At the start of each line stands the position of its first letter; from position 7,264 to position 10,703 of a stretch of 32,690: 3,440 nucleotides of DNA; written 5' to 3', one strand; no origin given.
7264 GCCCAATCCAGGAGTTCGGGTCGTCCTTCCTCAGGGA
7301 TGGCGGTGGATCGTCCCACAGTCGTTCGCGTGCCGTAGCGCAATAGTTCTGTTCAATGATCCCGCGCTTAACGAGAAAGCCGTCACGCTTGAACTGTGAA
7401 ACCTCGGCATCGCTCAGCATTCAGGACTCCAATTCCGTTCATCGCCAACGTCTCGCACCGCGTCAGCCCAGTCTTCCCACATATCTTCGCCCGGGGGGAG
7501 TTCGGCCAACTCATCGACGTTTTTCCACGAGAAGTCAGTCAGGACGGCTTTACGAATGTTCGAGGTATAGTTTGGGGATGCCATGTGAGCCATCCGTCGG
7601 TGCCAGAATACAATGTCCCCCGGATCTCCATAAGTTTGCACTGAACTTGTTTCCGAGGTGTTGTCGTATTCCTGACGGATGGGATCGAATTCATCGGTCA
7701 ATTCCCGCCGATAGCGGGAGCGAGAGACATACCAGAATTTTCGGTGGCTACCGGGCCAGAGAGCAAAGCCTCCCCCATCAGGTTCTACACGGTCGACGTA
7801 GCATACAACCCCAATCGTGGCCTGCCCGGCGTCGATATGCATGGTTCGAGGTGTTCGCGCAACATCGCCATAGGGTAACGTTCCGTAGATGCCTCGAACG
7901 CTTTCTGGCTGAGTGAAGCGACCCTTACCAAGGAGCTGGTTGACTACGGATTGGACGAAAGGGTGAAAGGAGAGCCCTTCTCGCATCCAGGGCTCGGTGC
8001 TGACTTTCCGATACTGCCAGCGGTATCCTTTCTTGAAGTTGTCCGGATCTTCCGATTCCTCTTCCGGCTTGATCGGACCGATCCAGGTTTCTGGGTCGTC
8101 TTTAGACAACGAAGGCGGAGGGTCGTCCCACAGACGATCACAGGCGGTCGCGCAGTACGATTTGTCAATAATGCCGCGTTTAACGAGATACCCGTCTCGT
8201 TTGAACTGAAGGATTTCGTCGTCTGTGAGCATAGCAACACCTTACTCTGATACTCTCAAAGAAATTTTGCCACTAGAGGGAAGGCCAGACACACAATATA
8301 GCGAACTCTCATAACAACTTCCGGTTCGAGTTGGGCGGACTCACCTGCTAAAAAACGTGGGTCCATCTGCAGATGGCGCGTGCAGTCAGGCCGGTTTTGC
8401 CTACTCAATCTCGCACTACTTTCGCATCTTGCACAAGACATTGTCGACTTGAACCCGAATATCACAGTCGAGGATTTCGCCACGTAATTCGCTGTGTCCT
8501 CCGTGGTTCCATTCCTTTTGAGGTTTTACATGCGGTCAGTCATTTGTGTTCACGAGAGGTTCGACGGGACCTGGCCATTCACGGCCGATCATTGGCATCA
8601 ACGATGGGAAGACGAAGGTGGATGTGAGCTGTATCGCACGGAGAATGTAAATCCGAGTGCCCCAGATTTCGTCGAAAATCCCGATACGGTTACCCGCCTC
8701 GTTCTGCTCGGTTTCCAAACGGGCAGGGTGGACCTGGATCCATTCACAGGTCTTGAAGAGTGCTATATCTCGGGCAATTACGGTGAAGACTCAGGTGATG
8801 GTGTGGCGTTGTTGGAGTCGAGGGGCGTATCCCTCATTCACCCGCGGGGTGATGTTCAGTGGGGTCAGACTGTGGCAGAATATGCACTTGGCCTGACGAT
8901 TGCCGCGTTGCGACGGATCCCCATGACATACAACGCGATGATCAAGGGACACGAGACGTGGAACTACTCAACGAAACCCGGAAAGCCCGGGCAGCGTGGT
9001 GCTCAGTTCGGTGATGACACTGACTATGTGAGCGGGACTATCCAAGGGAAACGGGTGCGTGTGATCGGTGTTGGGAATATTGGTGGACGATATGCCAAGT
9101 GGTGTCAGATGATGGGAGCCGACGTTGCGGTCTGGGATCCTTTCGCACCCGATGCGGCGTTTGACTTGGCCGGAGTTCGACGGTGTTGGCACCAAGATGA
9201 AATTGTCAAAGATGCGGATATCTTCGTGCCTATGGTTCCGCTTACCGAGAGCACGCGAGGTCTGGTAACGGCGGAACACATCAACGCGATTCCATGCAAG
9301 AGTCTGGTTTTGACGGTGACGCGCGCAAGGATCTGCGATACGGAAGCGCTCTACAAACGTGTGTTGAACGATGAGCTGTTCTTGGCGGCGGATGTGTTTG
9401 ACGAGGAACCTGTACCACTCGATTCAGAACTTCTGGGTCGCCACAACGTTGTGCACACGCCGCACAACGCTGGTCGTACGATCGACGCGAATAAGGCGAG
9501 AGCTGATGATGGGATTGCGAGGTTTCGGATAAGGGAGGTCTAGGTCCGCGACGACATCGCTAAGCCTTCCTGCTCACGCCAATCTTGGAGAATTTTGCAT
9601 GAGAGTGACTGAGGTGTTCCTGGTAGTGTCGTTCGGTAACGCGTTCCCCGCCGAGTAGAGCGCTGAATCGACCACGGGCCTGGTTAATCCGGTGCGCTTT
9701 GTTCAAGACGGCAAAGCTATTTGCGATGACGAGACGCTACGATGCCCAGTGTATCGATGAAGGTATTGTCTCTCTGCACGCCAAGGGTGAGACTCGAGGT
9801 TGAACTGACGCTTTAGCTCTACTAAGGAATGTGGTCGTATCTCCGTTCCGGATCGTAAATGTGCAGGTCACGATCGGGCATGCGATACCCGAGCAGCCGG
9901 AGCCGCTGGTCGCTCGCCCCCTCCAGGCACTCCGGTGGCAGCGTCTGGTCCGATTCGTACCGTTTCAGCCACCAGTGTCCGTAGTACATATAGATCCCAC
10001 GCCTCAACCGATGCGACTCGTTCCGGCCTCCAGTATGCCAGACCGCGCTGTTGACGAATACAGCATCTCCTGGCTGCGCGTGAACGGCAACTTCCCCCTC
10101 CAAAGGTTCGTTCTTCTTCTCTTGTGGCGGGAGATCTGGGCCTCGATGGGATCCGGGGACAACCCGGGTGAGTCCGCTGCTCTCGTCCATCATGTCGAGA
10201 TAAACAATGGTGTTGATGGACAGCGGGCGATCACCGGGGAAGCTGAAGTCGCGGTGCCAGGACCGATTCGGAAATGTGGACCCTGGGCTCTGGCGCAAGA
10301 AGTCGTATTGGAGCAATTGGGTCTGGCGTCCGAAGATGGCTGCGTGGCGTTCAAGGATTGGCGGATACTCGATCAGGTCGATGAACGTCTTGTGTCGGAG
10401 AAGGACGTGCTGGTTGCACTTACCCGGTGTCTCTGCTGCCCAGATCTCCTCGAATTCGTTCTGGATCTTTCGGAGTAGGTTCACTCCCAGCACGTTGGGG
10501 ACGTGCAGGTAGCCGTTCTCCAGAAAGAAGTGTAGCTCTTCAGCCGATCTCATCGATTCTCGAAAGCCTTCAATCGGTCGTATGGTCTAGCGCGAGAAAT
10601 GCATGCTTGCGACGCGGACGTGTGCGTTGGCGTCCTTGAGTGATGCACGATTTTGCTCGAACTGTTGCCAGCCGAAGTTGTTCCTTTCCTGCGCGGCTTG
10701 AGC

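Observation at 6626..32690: Nine PhyH-family Fe(II)/2OG oxygenase genes packed into one 26-kb stretch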

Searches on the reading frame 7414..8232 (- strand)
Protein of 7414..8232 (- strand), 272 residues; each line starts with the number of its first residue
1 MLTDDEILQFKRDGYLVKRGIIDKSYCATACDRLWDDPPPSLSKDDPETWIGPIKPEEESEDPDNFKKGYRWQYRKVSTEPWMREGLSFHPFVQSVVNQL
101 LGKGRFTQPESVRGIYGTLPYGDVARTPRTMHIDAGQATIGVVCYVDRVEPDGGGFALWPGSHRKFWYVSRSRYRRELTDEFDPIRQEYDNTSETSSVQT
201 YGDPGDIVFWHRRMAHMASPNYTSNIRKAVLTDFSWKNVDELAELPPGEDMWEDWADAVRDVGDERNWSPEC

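Call 3: search_protein_families(library=pfam, proteins=[window:7414-8232:-], max_evalue=0.01)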
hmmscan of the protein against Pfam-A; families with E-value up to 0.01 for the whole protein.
window:7414-8232:- (272 aa): 1 family
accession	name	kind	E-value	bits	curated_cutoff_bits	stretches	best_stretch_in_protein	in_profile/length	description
PF05721.19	PhyH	-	5.4e-13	50.1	22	1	122-229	113-213/213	Phytanoyl-CoA dioxygenase (PhyH)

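Call 15: search_protein_families(library=ncbifam, proteins=[window:7414-8232:-], max_evalue=0.01)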
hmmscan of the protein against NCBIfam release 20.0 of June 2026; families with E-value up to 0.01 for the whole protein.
window:7414-8232:- (272 aa): 0 families

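Call 27: search_solved_structures(query=window:7414-8232:-, max_evalue=0.01)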
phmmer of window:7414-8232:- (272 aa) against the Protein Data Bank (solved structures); distinct sequences matched with E-value up to 0.01: 1.
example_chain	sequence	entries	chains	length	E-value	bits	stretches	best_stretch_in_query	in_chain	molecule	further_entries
2rdn_A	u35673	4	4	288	0.0067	19.1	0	148-227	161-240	1-deoxypentalenic acid 11-beta hydroxylase; Fe(II)/alpha-ketoglutarate dependent hydroxyla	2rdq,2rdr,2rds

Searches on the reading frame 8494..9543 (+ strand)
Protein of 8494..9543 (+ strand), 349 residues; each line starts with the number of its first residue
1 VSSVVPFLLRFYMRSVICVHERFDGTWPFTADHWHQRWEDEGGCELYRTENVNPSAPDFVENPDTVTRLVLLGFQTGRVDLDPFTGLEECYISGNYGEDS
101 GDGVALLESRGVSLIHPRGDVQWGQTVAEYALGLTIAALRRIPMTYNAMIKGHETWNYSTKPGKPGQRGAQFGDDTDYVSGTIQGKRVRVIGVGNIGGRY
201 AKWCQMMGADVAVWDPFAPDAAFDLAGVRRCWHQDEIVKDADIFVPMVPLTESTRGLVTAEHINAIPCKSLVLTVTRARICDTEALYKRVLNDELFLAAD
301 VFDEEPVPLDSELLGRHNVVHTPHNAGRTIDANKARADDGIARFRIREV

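Call 4: search_protein_families(library=pfam, proteins=[window:8494-9543:+], max_evalue=0.001)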
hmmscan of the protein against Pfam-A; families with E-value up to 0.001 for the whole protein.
window:8494-9543:+ (349 aa): 1 family
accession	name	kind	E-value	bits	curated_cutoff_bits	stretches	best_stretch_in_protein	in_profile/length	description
PF02826.25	2-Hacid_dh_C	-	2.3e-32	112.3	25.1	1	168-326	19-178/178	D-isomer specific 2-hydroxyacid dehydrogenase, NAD binding domain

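Call 44: search_protein_families(library=ncbifam, proteins=[window:8494-9543:+], max_evalue=0.00001)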
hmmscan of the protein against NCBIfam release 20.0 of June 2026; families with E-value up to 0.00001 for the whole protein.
window:8494-9543:+ (349 aa): 16 families
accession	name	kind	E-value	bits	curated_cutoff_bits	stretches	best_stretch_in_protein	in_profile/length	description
TIGR01327.1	PGDH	equivalog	4e-28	98.5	454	1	175-335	128-288/525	phosphoglycerate dehydrogenase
NF041369.1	Dhydh_Halo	equivalog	2.4e-20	73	400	1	181-331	128-278/305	D-2-hydroxyacid dehydrogenase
NF009714.1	PRK13243.1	equivalog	1.4e-19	70.7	455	1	179-337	144-302/332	glyoxylate reductase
NF008759.0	PRK11790.1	equivalog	1.5e-18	66.7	404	1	127-335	113-304/410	phosphoglycerate dehydrogenase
NF006263.0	PRK08410.1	equivalog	7.8e-18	64.9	389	1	178-334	138-293/311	D-2-hydroxyacid dehydrogenase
NF011938.0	PRK15409.1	equivalog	8.2e-15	54.6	492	1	104-331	82-292/324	glyoxylate/hydroxypyruvate reductase GhrB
NF001309.0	PRK00257.1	equivalog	3.6e-14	52.5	434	1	184-333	115-263/379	4-phosphoerythronate dehydrogenase PdxB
NF005069.0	PRK06487.1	equivalog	8.6e-13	48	448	1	126-332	105-295/320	2-hydroxyacid dehydrogenase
NF005750.0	PRK07574.1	equivalog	1.3e-11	44.2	329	1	182-341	189-349/386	NAD-dependent formate dehydrogenase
NF005027.0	PRK06436.1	equivalog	2.7e-11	43.2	261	1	127-327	85-258/303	2-hydroxyacid dehydrogenase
NF011966.0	PRK15438.1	equivalog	1e-08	34.6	687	1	183-337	114-266/378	4-phosphoerythronate dehydrogenase PdxB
NF005387.0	PRK06932.1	equivalog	1.2e-08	34.3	492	1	171-324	134-286/314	2-hydroxyacid dehydrogenase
NF012013.0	PRK15469.1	equivalog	9.2e-08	31.5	403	1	187-331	138-282/312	glyoxylate/hydroxypyruvate reductase GhrA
NF006374.0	PRK08605.1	subfamily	2e-07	30.4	356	1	172-296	133-256/332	D-lactate dehydrogenase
NF000492.1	vanH_gen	exception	5.1e-07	29.1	540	1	182-303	133-253/312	D-lactate dehydrogenase VanH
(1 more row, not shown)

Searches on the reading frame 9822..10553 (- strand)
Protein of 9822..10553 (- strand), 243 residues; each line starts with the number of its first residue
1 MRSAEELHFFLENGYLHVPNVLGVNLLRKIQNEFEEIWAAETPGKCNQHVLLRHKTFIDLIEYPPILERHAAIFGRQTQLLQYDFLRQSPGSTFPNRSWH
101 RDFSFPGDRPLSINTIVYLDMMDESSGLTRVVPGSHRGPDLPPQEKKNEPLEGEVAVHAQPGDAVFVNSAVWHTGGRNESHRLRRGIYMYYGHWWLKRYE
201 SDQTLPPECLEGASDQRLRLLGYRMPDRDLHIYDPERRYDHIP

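Call 3: search_protein_families(library=pfam, proteins=[window:9822-10553:-], max_evalue=0.01)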
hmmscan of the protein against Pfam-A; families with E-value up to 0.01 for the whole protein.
window:9822-10553:- (243 aa): 1 family
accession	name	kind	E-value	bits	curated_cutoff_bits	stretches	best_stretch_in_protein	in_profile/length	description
PF05721.19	PhyH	-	1.7e-19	71.4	22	1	11-186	2-213/213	Phytanoyl-CoA dioxygenase (PhyH)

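Call 15: search_protein_families(library=ncbifam, proteins=[window:9822-10553:-], max_evalue=0.01)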
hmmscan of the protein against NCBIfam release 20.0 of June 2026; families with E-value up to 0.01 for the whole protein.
window:9822-10553:- (243 aa): 1 family
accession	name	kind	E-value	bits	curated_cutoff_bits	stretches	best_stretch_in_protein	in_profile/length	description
NF052437.1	MPhHdxlPhnYGIM8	equivalog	0.0099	15.3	500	0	156-192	178-214/260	methylphosphonate hydroxylase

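Call 28: search_solved_structures(query=window:9822-10553:-, max_evalue=0.01)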
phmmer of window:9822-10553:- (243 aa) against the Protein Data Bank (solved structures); distinct sequences matched with E-value up to 0.01: 42.
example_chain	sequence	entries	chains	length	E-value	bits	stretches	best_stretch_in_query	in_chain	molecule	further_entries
7fcb_C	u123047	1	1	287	1.1e-11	48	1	8-225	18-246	2-oxoglutarate/Fe(II)-dependent dioxygenase SptF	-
7eyu_B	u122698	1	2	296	1.7e-11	47.5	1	105-225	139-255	2-oxoglutarate/Fe(II)-dependent dioxygenase SptF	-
7eyw_C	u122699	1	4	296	1.8e-11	47.4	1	105-225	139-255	2-oxoglutarate/Fe(II)-dependent dioxygenase SptF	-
7eyr_C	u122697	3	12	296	1.8e-11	47.4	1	105-225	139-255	2-oxoglutarate/Fe(II)-dependent dioxygenase SptF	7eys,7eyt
6oxj_A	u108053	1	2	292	4.7e-10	42.7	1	80-225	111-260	Verruculogen synthase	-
6oxh_A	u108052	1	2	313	5.4e-10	42.5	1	80-225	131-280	Verruculogen synthase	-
9ler_A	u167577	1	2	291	5.6e-10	42.4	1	80-225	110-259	Verruculogen synthase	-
7etk_A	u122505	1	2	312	6.1e-10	42.3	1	80-225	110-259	Verruculogen synthase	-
7etl_A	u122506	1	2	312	6.1e-10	42.3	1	80-225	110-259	Verruculogen synthase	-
7wsb_A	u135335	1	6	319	6.3e-10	42.3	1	80-225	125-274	Verruculogen synthase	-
4y5s_A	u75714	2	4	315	6.3e-10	42.3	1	80-225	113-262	Verruculogen synthase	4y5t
9les_A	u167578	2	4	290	6.3e-10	42.3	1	80-225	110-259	Verruculogen synthase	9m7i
7de0_B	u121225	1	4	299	1.2e-09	41.4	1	80-225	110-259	FtmOx1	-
9j1h_A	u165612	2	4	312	8.6e-09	38.6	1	80-225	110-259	Verruculogen synthase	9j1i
8zyb_E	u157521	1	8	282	3.3e-08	36.6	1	88-226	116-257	DhiD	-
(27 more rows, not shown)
